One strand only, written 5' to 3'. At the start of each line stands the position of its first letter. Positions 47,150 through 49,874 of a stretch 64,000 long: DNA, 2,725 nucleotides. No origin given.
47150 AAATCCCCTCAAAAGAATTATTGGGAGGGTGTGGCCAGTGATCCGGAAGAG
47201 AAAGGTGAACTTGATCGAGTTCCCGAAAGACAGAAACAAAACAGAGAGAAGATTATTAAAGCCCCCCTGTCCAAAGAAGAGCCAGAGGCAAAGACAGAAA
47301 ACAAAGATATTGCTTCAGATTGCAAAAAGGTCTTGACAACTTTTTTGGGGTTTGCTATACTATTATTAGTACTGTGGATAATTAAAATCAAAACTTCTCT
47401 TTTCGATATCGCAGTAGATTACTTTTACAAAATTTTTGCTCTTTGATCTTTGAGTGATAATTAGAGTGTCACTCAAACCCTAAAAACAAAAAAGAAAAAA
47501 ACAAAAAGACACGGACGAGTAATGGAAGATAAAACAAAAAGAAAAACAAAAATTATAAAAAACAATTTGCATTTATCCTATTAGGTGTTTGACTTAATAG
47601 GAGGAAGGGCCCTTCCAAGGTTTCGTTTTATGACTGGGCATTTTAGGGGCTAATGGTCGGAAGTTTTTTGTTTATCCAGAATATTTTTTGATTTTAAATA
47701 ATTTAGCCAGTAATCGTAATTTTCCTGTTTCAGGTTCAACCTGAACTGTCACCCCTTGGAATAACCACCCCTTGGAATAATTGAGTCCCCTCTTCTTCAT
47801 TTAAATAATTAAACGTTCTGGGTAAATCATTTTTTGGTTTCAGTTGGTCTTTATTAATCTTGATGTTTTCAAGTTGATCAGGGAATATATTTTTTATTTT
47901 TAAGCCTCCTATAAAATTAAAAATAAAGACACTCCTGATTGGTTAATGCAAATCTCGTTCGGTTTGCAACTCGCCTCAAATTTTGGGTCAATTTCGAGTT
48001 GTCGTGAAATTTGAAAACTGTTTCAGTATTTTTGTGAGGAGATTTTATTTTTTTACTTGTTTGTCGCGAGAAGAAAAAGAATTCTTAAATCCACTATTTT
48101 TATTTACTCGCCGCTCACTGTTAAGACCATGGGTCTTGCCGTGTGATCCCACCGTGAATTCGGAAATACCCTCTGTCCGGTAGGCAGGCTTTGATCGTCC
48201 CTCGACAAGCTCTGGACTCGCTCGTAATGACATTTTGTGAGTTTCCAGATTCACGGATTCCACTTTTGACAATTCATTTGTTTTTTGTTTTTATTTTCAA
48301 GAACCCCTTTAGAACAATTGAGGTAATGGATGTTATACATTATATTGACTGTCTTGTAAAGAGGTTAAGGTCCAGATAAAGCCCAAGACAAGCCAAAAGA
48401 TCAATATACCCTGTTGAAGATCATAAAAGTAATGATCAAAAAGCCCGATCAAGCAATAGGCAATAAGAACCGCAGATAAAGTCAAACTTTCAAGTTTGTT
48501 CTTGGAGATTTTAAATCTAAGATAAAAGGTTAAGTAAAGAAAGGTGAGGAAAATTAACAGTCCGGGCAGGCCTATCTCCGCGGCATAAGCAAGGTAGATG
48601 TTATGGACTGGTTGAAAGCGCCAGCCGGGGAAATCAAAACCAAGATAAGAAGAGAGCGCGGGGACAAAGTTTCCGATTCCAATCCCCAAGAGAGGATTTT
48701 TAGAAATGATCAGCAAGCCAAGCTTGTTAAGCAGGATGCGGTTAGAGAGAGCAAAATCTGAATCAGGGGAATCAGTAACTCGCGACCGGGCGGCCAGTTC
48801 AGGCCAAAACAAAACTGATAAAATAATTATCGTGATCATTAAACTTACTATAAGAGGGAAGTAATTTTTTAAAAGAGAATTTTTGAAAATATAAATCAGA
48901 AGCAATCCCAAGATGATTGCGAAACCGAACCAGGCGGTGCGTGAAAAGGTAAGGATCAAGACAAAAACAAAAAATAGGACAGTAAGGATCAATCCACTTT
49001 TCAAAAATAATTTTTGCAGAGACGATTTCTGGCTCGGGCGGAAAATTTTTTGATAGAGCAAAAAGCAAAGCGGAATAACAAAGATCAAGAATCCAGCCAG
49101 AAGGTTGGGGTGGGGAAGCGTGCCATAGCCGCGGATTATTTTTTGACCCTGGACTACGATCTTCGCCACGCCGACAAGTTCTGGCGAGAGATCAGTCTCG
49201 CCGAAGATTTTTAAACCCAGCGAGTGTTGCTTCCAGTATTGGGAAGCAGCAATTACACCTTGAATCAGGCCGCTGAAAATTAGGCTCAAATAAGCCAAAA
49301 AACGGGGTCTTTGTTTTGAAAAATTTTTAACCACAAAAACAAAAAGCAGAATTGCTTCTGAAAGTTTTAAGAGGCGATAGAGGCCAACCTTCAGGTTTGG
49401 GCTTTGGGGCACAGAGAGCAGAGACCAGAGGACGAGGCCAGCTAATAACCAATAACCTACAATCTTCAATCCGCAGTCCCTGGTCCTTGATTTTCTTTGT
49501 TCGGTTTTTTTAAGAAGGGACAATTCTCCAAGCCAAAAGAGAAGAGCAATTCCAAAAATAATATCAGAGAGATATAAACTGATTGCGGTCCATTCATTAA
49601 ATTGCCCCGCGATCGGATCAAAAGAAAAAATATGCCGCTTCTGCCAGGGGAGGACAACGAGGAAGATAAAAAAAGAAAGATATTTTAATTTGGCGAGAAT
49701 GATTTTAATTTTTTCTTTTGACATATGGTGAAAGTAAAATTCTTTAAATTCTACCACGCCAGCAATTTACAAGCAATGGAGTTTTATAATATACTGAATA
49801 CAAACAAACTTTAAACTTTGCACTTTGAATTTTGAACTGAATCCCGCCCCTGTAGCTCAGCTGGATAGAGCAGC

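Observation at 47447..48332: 880-bp gene-free island rich in stems and direct repeats: candidate structured ncRNA locus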

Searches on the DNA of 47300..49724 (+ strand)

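Call 4: search_rna_families(source=window, start=47300, end=48500, threshold=evalue, max_evalue=10, show_alignments=3)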
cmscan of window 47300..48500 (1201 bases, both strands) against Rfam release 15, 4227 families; matches with E-value up to 10: 6.
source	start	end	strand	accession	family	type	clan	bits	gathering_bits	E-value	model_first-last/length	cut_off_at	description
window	48352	48439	+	RF04327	snoMe28S-A3420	Gene; snRNA; snoRNA; CD-box;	-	22.4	60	7.4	1-98/98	no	Drosophila C/D box small nucleolar RNA snoMe28S-A3420 family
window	47677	47713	+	RF03539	Flavi_NKV_xrRNA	Cis-reg;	-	18.8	50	0.95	1-84/84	no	No-known vector Flavivirus exoribonuclease-resistant RNA element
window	47521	47629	+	RF01743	leu-phe_leader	Cis-reg; leader;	-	16.8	70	8.8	1-162/162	no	leu/phe leader RNA from Lactococcus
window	47375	47514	+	RF01578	RUF1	Gene; sRNA;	-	15.5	70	4.3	1-264/264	no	Plasmodium RNA of unkown function RUF1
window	47870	47946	-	RF04127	MIR8007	Gene; miRNA;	-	15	195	5.8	69-155/226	no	MIR8007 microRNA precursor family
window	47534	47590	+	RF01675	CrcZ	Gene; sRNA;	-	14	95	0.33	1-398/398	no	Pseudomonas sRNA CrcZ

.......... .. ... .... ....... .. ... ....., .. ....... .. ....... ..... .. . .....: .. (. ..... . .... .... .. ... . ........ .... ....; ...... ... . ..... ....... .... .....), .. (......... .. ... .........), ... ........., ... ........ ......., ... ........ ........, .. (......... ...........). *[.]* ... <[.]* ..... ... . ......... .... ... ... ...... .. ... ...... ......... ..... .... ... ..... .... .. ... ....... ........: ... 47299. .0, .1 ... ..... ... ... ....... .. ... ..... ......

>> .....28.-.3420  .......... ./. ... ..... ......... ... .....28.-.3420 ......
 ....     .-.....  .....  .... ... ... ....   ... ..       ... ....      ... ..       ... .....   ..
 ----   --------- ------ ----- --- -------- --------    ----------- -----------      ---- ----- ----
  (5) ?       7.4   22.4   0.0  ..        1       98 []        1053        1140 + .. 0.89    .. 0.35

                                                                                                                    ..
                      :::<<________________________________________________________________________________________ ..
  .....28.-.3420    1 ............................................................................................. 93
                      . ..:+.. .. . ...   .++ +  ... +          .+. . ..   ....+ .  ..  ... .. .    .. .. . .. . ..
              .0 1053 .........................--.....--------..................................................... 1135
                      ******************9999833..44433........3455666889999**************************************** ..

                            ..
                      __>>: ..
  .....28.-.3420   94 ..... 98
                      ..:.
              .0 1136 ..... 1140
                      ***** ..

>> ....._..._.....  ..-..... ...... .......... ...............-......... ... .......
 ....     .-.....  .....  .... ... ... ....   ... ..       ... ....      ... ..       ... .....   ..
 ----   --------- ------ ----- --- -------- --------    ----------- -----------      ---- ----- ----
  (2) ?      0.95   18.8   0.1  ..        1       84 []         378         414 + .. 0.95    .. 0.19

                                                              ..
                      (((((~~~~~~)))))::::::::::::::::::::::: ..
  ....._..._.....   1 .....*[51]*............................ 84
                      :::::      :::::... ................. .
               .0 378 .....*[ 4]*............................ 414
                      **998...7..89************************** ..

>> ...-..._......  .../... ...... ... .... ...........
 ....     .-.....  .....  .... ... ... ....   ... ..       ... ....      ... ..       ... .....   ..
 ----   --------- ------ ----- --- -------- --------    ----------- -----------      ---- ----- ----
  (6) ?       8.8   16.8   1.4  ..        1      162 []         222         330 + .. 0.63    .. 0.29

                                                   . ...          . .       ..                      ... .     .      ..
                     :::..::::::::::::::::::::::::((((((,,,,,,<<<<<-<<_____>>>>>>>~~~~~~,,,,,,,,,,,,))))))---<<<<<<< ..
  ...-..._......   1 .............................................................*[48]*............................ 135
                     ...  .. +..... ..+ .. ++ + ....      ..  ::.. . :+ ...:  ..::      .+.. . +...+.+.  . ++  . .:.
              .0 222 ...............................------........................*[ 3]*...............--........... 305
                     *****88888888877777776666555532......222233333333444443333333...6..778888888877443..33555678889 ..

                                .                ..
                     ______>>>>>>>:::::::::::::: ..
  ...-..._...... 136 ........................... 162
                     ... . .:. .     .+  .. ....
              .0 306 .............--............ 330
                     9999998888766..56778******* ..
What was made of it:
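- On Any Rfam 15 family (RNase P, tmRNA, SRP, 6S, riboswitches and others): In E-value mode on 47300-48500 the best hit was 22 bits against a threshold of 60, and all E-values were at least 0.33 (call 4).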

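Call 61: search_dna_similar(query=window:47447-48332:+, collection=phages, mode=distant, max_evalue=0.01)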
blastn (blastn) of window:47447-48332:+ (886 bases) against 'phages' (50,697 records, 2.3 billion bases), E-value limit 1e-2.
No match.

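Call 62: search_dna_similar(query=window:47447-48332:+, collection=plasmids, mode=distant, max_evalue=0.01)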
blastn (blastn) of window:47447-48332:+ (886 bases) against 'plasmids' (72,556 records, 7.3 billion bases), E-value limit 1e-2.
Records with a match: 22; places in all: 22; records where one place covers at least 80% of the query: 0.
Best place of each record, by identity: 90-95% 22.
By first word of the organism name: Salmonella 22.
By predicted mobility (MOB-suite, as given by PLSDB): conjugative 22.
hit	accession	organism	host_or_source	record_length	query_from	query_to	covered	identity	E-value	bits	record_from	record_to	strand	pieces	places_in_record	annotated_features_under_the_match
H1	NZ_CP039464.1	Salmonella enterica subsp. enterica serovar Bareilly str. ...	food,yellowfin tuna scrape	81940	391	423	4%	93.9%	2e-3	52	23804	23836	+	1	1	hypothetical protein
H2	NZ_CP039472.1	Salmonella enterica subsp. enterica serovar Bareilly str. ...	Homo sapiens,human,stool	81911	391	423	4%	93.9%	2e-3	52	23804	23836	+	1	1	hypothetical protein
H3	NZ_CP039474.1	Salmonella enterica subsp. enterica serovar Bareilly str. ...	-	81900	391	423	4%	93.9%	2e-3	52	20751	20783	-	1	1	hypothetical protein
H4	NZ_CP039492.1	Salmonella enterica subsp. enterica serovar Bareilly str. ...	Homo sapiens,Human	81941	391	423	4%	93.9%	2e-3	52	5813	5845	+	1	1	hypothetical protein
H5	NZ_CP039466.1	Salmonella enterica subsp. enterica serovar Bareilly str. ...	food,frozen yellowfin tuna steak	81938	391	423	4%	93.9%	2e-3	52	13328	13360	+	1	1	hypothetical protein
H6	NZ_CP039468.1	Salmonella enterica subsp. enterica serovar Bareilly str. ...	food,frozen yellowfin tuna nakaochi ...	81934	391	423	4%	93.9%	2e-3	52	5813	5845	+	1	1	hypothetical protein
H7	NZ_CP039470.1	Salmonella enterica subsp. enterica serovar Bareilly str. ...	food,frozen yellowfin tuna nakaochi ...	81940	391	423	4%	93.9%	2e-3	52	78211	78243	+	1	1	hypothetical protein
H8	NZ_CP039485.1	Salmonella enterica subsp. enterica serovar Bareilly str. ...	Homo sapiens,human,stool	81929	391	423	4%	93.9%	2e-3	52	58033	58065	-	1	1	hypothetical protein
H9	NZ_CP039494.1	Salmonella enterica subsp. enterica serovar Bareilly str. ...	Homo sapiens,Human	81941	391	423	4%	93.9%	2e-3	52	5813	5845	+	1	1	hypothetical protein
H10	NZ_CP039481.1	Salmonella enterica subsp. enterica serovar Bareilly str. ...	Homo sapiens,human,stool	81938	391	423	4%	93.9%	2e-3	52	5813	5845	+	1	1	hypothetical protein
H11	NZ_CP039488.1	Salmonella enterica subsp. enterica serovar Bareilly str. ...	Homo sapiens,Human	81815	391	423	4%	93.9%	2e-3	52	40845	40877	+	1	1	hypothetical protein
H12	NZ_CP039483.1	Salmonella enterica subsp. enterica serovar Bareilly str. ...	Homo sapiens,human,stool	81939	391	423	4%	93.9%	2e-3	52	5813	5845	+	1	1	hypothetical protein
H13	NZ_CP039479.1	Salmonella enterica subsp. enterica serovar Bareilly str. ...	Homo sapiens,human,stool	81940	391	423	4%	93.9%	2e-3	52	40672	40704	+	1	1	hypothetical protein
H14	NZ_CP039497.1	Salmonella enterica subsp. enterica serovar Bareilly str. ...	Homo sapiens,Human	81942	391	423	4%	93.9%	2e-3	52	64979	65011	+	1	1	hypothetical protein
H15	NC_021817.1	Salmonella enterica subsp. enterica serovar Bareilly str. ...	food,frozen raw shrimp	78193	391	423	4%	93.9%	2e-3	52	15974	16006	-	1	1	hypothetical protein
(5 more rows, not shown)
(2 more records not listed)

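Call 72: search_rna_families(sources=[L009, L020], threshold=gathering)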
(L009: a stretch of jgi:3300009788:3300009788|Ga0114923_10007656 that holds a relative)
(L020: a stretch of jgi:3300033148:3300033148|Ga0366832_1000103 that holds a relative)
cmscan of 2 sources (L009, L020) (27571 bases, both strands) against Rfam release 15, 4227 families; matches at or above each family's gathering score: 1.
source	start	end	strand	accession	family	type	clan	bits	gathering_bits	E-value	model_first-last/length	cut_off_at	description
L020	12866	12939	+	RF00005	tRNA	Gene; tRNA;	CL00001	63.6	29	7.7e-12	1-71/71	no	tRNA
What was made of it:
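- On Any Rfam 15 family (RNase P, tmRNA, SRP, 6S, riboswitches and others): L009 and L020 likewise gave nothing in the gap (call 72).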

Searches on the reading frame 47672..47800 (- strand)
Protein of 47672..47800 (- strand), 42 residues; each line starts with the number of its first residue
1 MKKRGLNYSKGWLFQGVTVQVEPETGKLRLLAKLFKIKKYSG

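Call 53: search_protein_families(library=pfam, proteins=[window:47672-47800:-], max_evalue=1)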
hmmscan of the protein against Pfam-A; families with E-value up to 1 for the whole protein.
window:47672-47800:- (42 aa): 0 families

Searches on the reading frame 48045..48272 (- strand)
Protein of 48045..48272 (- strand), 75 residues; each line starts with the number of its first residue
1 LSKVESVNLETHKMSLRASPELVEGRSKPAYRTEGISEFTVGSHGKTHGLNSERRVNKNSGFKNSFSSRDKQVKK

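Call 53: search_protein_families(library=pfam, proteins=[window:48045-48272:-], max_evalue=1)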
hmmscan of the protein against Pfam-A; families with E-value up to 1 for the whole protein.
window:48045-48272:- (75 aa): 0 families

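Call 71: search_protein_representatives(protein=window:48048-48272:-)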
Query: 75 residues. Proteins with E-value up to 0.001 (for the whole library): 1; up to 1e-10: 0; up to 1e-30: 0. The best 1 are listed.
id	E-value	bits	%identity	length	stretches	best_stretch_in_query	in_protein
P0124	3.6e-04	36.6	32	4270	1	13-52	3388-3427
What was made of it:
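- On MITE: No supported ORF: the one ORF overlapping it (75 aa, TTG start, 48045-48272, minus strand) has no Pfam hit (call 53) and only one marginal hit among 1.84 billion representative proteins (call 71).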
